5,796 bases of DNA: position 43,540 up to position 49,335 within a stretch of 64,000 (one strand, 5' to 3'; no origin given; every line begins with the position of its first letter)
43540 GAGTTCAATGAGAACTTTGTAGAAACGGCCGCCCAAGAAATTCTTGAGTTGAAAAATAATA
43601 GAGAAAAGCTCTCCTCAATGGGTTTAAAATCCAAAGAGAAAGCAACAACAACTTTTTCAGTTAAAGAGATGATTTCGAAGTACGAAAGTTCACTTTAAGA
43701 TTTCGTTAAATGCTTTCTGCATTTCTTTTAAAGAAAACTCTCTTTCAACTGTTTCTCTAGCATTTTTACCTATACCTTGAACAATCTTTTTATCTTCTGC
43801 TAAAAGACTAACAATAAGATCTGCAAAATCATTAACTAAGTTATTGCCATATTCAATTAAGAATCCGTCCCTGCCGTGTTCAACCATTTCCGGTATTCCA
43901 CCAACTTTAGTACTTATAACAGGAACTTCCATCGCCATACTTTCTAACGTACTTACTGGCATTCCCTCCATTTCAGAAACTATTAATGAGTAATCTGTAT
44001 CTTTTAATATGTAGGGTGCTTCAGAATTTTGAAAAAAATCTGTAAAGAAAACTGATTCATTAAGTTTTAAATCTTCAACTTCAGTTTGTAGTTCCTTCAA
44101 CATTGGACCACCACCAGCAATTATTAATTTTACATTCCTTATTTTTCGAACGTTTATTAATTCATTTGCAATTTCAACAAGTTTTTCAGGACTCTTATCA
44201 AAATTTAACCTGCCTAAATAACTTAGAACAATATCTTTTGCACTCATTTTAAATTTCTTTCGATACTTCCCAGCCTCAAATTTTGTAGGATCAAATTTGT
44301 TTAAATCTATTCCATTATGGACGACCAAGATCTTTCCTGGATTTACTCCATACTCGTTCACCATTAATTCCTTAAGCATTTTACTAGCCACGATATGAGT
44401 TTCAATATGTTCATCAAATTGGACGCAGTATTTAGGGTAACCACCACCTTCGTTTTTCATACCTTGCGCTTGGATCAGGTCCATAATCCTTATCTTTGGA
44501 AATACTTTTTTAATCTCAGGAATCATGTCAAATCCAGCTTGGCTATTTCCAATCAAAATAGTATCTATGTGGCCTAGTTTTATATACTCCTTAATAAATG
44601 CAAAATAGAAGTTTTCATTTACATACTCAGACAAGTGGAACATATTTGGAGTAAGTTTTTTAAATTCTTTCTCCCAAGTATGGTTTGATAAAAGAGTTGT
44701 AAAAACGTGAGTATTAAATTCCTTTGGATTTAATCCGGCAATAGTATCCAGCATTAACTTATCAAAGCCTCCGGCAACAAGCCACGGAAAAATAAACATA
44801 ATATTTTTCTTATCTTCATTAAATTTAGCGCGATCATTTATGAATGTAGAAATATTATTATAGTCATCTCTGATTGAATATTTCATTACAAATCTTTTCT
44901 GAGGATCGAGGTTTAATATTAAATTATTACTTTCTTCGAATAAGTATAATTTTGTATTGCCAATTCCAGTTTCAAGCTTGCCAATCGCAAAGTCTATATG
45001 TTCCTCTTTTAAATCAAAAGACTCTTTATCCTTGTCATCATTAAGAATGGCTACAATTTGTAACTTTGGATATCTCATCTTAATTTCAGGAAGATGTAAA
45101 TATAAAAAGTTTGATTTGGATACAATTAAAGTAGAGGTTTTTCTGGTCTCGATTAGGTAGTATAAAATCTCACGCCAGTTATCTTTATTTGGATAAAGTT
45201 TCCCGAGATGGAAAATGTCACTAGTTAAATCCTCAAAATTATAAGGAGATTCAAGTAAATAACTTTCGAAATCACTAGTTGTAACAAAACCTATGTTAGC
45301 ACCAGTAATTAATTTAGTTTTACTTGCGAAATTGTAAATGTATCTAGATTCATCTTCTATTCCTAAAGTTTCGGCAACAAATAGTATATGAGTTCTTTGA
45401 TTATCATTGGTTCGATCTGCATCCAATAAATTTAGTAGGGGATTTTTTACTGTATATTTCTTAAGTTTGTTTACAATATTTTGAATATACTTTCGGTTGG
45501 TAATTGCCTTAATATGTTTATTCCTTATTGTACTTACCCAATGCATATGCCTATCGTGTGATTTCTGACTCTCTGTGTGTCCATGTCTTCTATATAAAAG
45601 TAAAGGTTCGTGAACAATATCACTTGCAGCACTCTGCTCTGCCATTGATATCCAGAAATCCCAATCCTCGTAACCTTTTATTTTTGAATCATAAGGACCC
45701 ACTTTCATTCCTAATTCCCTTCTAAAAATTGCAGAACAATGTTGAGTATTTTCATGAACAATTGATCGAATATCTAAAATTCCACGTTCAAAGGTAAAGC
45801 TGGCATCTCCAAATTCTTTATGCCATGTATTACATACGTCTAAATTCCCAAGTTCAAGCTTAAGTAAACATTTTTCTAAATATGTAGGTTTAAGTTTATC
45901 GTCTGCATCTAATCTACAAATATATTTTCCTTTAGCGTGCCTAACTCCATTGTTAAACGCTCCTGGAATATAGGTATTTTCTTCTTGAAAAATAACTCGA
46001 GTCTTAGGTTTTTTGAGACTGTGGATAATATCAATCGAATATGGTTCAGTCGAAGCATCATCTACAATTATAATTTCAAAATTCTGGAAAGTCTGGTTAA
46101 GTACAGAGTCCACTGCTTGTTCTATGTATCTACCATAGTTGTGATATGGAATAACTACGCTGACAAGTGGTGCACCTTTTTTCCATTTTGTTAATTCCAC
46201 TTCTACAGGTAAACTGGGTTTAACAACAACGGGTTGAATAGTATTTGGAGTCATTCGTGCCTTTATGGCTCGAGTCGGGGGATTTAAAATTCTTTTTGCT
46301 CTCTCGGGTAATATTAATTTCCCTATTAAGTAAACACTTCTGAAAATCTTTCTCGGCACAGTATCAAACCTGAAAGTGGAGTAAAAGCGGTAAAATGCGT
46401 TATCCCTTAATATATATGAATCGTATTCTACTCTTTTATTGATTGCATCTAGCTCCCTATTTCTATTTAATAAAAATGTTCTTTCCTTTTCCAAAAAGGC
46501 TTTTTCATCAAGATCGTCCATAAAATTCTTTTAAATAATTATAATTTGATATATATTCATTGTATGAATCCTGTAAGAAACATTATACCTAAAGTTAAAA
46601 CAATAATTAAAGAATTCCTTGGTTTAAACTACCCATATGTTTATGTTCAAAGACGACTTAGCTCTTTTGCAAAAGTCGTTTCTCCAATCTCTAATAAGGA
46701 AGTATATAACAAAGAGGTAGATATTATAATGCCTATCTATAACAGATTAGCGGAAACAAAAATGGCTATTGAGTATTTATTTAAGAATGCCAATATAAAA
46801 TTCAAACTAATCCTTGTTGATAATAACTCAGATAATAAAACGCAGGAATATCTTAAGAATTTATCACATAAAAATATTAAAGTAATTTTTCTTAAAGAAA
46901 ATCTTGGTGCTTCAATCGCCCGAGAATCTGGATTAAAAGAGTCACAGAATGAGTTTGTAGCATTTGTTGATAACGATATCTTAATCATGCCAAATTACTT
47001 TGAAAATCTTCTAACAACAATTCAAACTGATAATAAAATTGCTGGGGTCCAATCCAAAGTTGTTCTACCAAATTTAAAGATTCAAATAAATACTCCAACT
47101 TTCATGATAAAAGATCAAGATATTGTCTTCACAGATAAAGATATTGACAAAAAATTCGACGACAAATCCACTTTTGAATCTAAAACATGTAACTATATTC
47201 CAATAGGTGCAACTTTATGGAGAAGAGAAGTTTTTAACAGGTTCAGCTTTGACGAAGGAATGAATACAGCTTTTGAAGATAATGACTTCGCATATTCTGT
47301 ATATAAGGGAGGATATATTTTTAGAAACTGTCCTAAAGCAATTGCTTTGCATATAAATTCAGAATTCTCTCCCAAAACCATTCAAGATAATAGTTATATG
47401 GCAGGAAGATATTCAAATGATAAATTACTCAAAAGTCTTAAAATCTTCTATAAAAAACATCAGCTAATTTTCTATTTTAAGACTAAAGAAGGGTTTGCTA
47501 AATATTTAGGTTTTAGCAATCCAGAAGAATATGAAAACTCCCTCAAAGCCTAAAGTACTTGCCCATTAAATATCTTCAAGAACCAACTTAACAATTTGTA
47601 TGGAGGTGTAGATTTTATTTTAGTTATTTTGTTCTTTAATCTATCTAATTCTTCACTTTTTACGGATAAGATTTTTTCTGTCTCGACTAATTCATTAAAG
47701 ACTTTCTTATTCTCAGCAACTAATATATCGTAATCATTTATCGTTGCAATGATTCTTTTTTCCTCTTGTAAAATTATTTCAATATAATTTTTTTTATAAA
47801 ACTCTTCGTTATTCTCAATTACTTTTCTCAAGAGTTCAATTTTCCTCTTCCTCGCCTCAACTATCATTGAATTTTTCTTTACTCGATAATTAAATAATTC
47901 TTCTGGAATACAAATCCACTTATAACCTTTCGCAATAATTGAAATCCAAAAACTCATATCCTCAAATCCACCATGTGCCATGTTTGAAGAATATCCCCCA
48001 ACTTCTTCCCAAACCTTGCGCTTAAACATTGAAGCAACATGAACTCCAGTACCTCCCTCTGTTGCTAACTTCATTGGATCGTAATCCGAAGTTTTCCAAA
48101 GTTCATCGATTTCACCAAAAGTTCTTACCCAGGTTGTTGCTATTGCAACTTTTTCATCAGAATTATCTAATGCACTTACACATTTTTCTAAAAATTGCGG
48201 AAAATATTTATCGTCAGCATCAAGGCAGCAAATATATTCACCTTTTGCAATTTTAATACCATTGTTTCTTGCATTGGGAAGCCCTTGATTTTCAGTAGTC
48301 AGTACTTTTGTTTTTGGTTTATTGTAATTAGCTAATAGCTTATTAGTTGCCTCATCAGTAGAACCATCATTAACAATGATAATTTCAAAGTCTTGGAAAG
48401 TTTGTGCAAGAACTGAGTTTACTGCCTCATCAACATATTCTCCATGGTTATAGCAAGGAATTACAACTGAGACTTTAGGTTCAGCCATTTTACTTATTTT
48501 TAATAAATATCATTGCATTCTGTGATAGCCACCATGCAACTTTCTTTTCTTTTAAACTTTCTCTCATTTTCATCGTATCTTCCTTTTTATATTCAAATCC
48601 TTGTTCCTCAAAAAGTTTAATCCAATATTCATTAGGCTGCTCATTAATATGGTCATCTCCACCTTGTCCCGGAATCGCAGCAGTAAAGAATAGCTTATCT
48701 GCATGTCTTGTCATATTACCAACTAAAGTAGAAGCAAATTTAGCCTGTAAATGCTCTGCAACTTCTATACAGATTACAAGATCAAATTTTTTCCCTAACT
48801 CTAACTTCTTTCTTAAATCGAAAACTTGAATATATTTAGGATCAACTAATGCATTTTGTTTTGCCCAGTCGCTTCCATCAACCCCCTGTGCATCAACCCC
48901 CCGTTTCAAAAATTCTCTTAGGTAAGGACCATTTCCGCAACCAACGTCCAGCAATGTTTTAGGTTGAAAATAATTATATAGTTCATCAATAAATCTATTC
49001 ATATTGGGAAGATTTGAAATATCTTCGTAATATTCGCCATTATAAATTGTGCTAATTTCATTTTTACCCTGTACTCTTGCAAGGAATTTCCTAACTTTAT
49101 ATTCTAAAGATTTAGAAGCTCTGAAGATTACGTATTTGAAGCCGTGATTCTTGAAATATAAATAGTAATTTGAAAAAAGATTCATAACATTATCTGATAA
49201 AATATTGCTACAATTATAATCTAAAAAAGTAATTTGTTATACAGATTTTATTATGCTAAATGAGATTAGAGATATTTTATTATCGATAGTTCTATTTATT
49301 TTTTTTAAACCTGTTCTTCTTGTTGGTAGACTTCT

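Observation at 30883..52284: About 21 kb mosaic glycan biosynthesis/export island with frequent strand switches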

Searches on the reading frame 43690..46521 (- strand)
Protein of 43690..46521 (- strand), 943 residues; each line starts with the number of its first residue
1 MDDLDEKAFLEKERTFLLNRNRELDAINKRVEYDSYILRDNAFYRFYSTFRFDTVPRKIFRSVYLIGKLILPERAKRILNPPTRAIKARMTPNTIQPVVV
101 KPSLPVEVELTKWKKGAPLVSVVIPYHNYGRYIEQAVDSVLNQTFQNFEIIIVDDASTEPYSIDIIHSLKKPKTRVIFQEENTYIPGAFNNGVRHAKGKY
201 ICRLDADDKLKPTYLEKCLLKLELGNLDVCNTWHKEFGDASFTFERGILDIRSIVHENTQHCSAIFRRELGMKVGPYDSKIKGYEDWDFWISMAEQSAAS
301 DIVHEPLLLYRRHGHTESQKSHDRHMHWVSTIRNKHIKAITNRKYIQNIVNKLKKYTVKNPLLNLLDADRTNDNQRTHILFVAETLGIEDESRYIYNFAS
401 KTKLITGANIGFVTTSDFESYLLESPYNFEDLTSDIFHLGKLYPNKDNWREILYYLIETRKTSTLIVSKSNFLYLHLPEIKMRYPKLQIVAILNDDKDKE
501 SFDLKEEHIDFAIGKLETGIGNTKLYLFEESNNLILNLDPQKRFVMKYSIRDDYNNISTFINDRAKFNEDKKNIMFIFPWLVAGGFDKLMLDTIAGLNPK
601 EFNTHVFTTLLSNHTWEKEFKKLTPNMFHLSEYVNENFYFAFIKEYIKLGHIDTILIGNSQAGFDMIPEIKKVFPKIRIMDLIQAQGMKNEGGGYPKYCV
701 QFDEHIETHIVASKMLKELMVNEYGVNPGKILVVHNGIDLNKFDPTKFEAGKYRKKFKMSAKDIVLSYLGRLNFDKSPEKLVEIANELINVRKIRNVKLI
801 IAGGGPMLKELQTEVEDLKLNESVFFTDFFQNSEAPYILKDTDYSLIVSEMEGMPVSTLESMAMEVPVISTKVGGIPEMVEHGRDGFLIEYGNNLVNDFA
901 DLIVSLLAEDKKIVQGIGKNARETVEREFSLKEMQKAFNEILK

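Call 7: search_protein_families(library=pfam, proteins=[window:43690-46521:-], max_evalue=0.01)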
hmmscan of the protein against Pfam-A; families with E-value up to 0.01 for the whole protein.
window:43690-46521:- (943 aa): 7 families
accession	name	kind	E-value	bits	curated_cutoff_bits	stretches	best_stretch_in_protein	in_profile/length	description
PF00535.33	Glycos_transf_2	-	3e-31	109.1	23.3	1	121-246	1-127/168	Glycosyl transferase family 2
PF00534.26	Glycos_transf_1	-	1.3e-29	103.4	26.4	1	752-923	4-171/172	Glycosyl transferases group 1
PF13692.12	Glyco_trans_1_4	-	1.4e-26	93.9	27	1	765-908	3-141/142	Glycosyl transferases group 1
PF10111.15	Glyco_tranf_2_2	-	4.7e-14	53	27.3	1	121-219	1-103/276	Glycosyltransferase like family 2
PF13439.12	Glyco_transf_4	-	5.9e-05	23.6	28.5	1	705-741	133-169/170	Glycosyltransferase Family 4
PF13641.12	Glyco_tranf_2_3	-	0.00013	22.5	27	1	120-219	3-108/230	Glycosyltransferase like family 2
PF13524.12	Glyco_trans_1_2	-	0.0006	20.2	25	1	826-932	31-136/144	Glycosyl transferase-like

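Call 9: search_protein_families(library=ncbifam, proteins=[window:43690-46521:-], max_evalue=0.01)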
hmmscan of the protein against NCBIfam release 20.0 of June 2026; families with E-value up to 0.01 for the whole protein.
window:43690-46521:- (943 aa): 57 families (the best 25 are shown)
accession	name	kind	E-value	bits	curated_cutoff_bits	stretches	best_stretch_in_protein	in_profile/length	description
TIGR03088.1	stp2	hypoth_equivalog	2.3e-35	122.3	409.05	1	706-941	137-369/374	TIGR03088 family PEP-CTERM/XrtA system glycosyltransferase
TIGR03999.1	thiol_BshA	equivalog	1.9e-30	106.1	273.7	1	711-940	150-368/375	N-acetyl-alpha-D-glucosaminyl L-malate synthase BshA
NF041876.1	EPS_EpsE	equivalog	3.4e-27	95.7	400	1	710-933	167-384/389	exopolysaccharide biosynthesis GT4 family glycosyltransferase EpsE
TIGR02149.1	glgA_Coryne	subfamily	6.8e-23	81.4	302.4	1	705-937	144-382/391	glycogen synthase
TIGR03449.1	mycothiol_MshA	equivalog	8.2e-23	80.9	462.5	1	714-932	173-390/406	D-inositol-3-phosphate glycosyltransferase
TIGR04157.1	glyco_rSAM_CFB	subfamily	2.2e-22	79.6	400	1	704-941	168-405/406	TIGR04157 family glycosyltransferase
NF047683.1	TeichurnBiosyTuaG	equivalog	1.8e-21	77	400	1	117-219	5-108/252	teichuronic acid biosynthesis protein TuaG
NF047684.1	TeichurnBiosyTuaC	equivalog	2e-20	73.1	550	1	732-937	188-381/391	teichuronic acid biosynthesis protein TuaC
NF007482.0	PRK10073.1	equivalog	1.6e-19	70.1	423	1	117-231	5-121/334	glycosyltransferase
TIGR04005.1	wcaL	equivalog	1.7e-19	70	537.6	1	722-942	190-403/406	colanic acid biosynthesis glycosyltransferase WcaL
NF047880.1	glyco_SdgA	exception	6.8e-19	67.8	800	1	736-942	289-487/488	serine-aspartate repeat adhesin O-glycosyltransferase SdgA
TIGR04063.1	stp3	hypoth_equivalog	2.1e-18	66.4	442.05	1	716-940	168-390/397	TIGR04063 family PEP-CTERM/XrtA system glycosyltransferase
NF053739.1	GlytfEpsEBac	equivalog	2.1e-17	63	450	1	118-309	1-201/265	glycosyltransferase EpsE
NF011726.0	PRK15179.1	equivalog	3.3e-16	58.7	733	1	724-936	477-685/694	Vi polysaccharide biosynthesis protein TviE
NF050050.1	ProtGlycPglI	equivalog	8.8e-16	58.1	500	1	118-226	2-112/306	GalNAc(5)-diNAcBac-PP-undecaprenol beta-1,3-glucosyltransferase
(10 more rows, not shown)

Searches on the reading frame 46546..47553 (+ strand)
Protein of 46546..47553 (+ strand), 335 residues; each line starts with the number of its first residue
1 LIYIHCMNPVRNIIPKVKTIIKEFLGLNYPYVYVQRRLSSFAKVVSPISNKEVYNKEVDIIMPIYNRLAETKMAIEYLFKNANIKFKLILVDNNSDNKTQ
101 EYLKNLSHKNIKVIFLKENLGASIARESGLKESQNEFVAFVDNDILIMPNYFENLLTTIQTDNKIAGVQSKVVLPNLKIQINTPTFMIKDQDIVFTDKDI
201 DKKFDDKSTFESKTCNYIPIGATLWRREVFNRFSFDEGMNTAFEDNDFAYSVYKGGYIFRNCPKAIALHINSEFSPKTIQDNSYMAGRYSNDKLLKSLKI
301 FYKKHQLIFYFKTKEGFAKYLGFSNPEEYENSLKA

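Call 7: search_protein_families(library=pfam, proteins=[window:46546-47553:+], max_evalue=0.01)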
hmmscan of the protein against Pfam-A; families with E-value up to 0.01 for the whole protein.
window:46546-47553:+ (335 aa): 4 families
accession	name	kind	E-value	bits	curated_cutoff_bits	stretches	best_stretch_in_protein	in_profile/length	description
PF00535.33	Glycos_transf_2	-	4e-22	79.4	23.3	1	60-170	2-115/168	Glycosyl transferase family 2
PF10111.15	Glyco_tranf_2_2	-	1e-11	45.3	27.3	1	74-252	15-199/276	Glycosyltransferase like family 2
PF13641.12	Glyco_tranf_2_3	-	3.2e-09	37.6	27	1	65-267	10-209/230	Glycosyltransferase like family 2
PF13632.12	Glyco_trans_2_3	-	2.5e-05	24.6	27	1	138-282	2-137/198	Glycosyl transferase family group 2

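Call 89: search_protein_families(library=ncbifam, proteins=[window:46546-47553:+], max_evalue=0.000001)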
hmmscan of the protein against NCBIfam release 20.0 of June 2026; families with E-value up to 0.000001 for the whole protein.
window:46546-47553:+ (335 aa): 11 families
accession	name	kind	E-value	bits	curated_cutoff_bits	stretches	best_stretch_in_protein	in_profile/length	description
TIGR03965.1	mycofact_glyco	equivalog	1.8e-20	73.3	280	1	43-269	61-280/467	mycofactocin biosynthesis glycosyltransferase MftF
NF041875.1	EPS_EpsD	equivalog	1.5e-16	60.7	370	1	58-276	1-213/325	exopolysaccharide biosynthesis glycosyltransferase EpsD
NF047683.1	TeichurnBiosyTuaG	equivalog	4.3e-16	59.3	400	1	56-163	6-115/252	teichuronic acid biosynthesis protein TuaG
NF007482.0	PRK10073.1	equivalog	2.9e-15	56.1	423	1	56-163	6-114/334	glycosyltransferase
NF038299.1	EPS_HpsN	equivalog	4.3e-15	55.5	425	1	58-312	3-265/317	hormogonium polysaccharide biosynthesis glycosyltransferase HpsN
TIGR03937.1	PgaC_IcaA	equivalog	1.4e-13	50.6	422.3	1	51-168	40-159/407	poly-beta-1,6-N-acetyl-D-glucosamine synthase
NF038302.1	EPS_HpsE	equivalog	6.2e-11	41.8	300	1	61-172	6-124/307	hormogonium polysaccharide biosynthesis glycosyltransferase HpsE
NF050050.1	ProtGlycPglI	equivalog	2.9e-08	33.4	500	1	58-160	4-109/306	GalNAc(5)-diNAcBac-PP-undecaprenol beta-1,3-glucosyltransferase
NF007453.0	PRK10018.1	equivalog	4.7e-08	33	382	1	56-158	6-110/280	colanic acid biosynthesis glycosyltransferase WcaA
TIGR04017.1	WcaA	equivalog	1.3e-07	31.5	495.75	1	57-157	6-108/279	colanic acid biosynthesis glycosyltransferase WcaA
TIGR04440.1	glyco_TIGR04440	domain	8.6e-07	28.9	70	0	59-177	3-124/215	TIGR00180 family glycosyltransferase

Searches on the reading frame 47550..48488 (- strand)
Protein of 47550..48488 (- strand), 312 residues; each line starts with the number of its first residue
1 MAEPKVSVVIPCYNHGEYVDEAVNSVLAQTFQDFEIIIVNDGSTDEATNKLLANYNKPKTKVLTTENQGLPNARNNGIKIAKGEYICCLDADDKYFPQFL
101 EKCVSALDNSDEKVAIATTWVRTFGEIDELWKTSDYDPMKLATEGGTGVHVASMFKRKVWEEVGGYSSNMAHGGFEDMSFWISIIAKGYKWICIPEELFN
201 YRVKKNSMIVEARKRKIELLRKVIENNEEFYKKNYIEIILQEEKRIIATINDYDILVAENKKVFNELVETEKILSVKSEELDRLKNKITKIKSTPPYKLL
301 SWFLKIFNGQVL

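Call 7: search_protein_families(library=pfam, proteins=[window:47550-48488:-], max_evalue=0.01)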
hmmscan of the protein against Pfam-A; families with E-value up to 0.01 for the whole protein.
window:47550-48488:- (312 aa): 4 families
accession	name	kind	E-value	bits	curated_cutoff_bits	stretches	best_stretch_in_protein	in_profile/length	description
PF00535.33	Glycos_transf_2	-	4.3e-35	121.6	23.3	1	7-135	1-130/168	Glycosyl transferase family 2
PF10111.15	Glyco_tranf_2_2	-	1.5e-14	54.6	27.3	1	7-107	1-106/276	Glycosyltransferase like family 2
PF13641.12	Glyco_tranf_2_3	-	3.2e-14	53.9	27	1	4-198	1-208/230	Glycosyltransferase like family 2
PF13632.12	Glyco_trans_2_3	-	9e-06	26.1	27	1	85-204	1-126/198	Glycosyl transferase family group 2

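Call 89: search_protein_families(library=ncbifam, proteins=[window:47550-48488:-], max_evalue=0.000001)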
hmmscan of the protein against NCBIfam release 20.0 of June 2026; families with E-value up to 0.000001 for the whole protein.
window:47550-48488:- (312 aa): 20 families
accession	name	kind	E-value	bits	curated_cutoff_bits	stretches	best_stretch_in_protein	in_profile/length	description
NF053739.1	GlytfEpsEBac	equivalog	5.2e-28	97.8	450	1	4-216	1-215/265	glycosyltransferase EpsE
NF047683.1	TeichurnBiosyTuaG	equivalog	6.2e-28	98.1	400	1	3-111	5-115/252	teichuronic acid biosynthesis protein TuaG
NF007482.0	PRK10073.1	equivalog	4.7e-27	94.9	423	1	3-117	5-120/334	glycosyltransferase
TIGR03937.1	PgaC_IcaA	equivalog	2e-24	86.3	422.3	1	3-108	44-151/407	poly-beta-1,6-N-acetyl-D-glucosamine synthase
NF041875.1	EPS_EpsD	equivalog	3.4e-21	76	370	1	6-117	1-114/325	exopolysaccharide biosynthesis glycosyltransferase EpsD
NF041394.1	GtaseAglG_Halo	equivalog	1.2e-18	67.5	440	1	5-118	2-117/304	glucosyl-dolichyl phosphate glucuronosyltransferase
NF050050.1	ProtGlycPglI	equivalog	5.1e-18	65.5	500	1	4-113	2-114/306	GalNAc(5)-diNAcBac-PP-undecaprenol beta-1,3-glucosyltransferase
NF038299.1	EPS_HpsN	equivalog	4.1e-15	55.6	425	1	4-118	1-117/317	hormogonium polysaccharide biosynthesis glycosyltransferase HpsN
NF007453.0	PRK10018.1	equivalog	7.7e-14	52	382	1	3-101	5-105/280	colanic acid biosynthesis glycosyltransferase WcaA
TIGR04017.1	WcaA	equivalog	9.6e-14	51.6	495.75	1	2-101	3-104/279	colanic acid biosynthesis glycosyltransferase WcaA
TIGR04283.1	glyco_like_mftF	equivalog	4.5e-13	49.3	182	1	6-198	1-182/221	TIGR04283 family arsenosugar biosynthesis glycosyltransferase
TIGR03965.1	mycofact_glyco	equivalog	9.5e-13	47.8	280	1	4-118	74-188/467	mycofactocin biosynthesis glycosyltransferase MftF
NF007986.1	PRK10714.1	equivalog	8.1e-11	41.5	529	1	5-110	7-118/316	undecaprenyl-phosphate 4-deoxy-4-formamido-L-arabinose transferase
NF038302.1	EPS_HpsE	equivalog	2.6e-10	39.8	300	1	6-105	3-109/307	hormogonium polysaccharide biosynthesis glycosyltransferase HpsE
TIGR03111.1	glyc2_xrt_Gpos1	hypoth_equivalog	1.2e-09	37.5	363.95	1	4-120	49-168/439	TIGR03111 family XrtG-associated glycosyltransferase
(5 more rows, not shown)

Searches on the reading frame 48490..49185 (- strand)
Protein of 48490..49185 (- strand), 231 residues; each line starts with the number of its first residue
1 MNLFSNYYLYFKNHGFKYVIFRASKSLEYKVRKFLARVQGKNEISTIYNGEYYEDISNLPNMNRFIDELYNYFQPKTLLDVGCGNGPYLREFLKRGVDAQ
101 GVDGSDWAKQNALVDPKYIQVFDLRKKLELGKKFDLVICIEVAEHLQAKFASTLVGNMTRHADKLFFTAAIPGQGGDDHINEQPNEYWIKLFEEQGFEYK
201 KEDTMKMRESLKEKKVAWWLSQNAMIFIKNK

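Call 7: search_protein_families(library=pfam, proteins=[window:48490-49185:-], max_evalue=0.01)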
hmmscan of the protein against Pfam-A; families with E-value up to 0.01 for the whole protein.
window:48490-49185:- (231 aa): 9 families
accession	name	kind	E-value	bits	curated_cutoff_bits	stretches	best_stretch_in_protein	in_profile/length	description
PF13489.12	Methyltransf_23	-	2.1e-13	50.8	27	1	65-147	12-95/164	Methyltransferase domain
PF08241.18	Methyltransf_11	-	6.5e-07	30.3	21.2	1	79-149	1-74/95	Methyltransferase domain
PF08242.18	Methyltransf_12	-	1.3e-06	29.5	30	1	79-152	1-83/98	Methyltransferase domain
PF13649.12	Methyltransf_25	-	2.6e-06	28.4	27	1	79-161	2-92/97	Methyltransferase domain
PF03848.20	TehB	-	0.00063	19.7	20.4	1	49-164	5-126/193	Tellurite resistance protein TehB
PF07021.18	MetW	-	0.0013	18.8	21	1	77-141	16-83/193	Methionine biosynthesis protein MetW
PF13847.12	Methyltransf_31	-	0.0015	18.7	27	0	76-154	5-94/145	Methyltransferase domain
PF02353.26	CMAS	-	0.0074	16.1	27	0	76-149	64-143/273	Mycolic acid cyclopropane synthetase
PF23525.1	Methyltransf_36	-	0.0074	15.9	27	0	62-91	24-57/268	AprA MT2-like domain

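Call 51: search_protein_families(library=ncbifam, proteins=[window:48490-49185:-], max_evalue=0.00001)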
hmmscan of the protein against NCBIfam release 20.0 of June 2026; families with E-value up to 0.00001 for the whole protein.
window:48490-49185:- (231 aa): 2 families
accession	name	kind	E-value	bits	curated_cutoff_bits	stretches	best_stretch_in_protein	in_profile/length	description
TIGR04290.1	meth_Rta_06860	hypoth_equivalog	4.6e-07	29.5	300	1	64-224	39-202/226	TIGR04290 family methyltransferase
TIGR01983.1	UbiG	equivalog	9.6e-07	28.3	102.95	1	71-148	46-131/228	bifunctional 2-polyprenyl-6-hydroxyphenol methylase/3-demethylubiquinol 3-O-methyltransferase UbiG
